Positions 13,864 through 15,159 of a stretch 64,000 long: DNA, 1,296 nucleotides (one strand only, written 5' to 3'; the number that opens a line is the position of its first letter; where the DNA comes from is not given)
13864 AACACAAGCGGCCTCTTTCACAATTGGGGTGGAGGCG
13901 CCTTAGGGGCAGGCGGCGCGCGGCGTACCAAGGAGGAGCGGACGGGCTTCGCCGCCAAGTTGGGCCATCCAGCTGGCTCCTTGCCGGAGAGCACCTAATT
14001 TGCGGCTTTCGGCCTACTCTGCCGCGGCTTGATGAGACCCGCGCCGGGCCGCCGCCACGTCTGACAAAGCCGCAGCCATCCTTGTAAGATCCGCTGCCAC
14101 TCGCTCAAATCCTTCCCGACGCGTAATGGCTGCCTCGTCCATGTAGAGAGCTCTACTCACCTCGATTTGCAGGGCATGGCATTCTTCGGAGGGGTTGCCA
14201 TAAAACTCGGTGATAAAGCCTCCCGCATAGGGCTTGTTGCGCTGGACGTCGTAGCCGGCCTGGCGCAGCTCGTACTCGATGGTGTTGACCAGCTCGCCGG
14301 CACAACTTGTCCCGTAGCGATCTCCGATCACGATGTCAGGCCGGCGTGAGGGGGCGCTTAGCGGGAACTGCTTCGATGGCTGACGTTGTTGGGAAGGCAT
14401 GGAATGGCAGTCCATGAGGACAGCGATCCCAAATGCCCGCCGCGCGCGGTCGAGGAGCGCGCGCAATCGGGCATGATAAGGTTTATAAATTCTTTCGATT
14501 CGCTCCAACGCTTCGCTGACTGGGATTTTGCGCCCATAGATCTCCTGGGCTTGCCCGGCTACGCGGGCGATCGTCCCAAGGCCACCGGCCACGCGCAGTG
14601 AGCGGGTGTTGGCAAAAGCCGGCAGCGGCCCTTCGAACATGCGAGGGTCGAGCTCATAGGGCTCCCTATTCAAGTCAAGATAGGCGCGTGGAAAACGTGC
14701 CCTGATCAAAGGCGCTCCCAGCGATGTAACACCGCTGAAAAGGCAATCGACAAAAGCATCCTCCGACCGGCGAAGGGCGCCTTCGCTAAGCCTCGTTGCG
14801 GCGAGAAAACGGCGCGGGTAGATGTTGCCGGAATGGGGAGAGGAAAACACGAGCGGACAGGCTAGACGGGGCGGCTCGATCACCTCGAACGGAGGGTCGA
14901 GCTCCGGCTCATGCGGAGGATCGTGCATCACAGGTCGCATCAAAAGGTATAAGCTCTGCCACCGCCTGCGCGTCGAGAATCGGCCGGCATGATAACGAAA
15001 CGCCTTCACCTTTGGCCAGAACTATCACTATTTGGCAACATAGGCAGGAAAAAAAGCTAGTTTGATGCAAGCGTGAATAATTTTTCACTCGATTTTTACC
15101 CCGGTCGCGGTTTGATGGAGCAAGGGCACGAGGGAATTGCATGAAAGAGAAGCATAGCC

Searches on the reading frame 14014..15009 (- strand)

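Call 60: search_protein_families(library=pfam, proteins=[window:14014-15009:-], max_evalue=0.00001)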
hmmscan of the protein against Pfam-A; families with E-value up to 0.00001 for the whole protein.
window:14014-15009:- (331 aa): 1 family
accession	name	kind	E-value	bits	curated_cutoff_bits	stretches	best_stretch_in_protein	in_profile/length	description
PF05013.17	FGase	-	2.2e-74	250.7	28.9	1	52-290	2-219/219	N-formylglutamate amidohydrolase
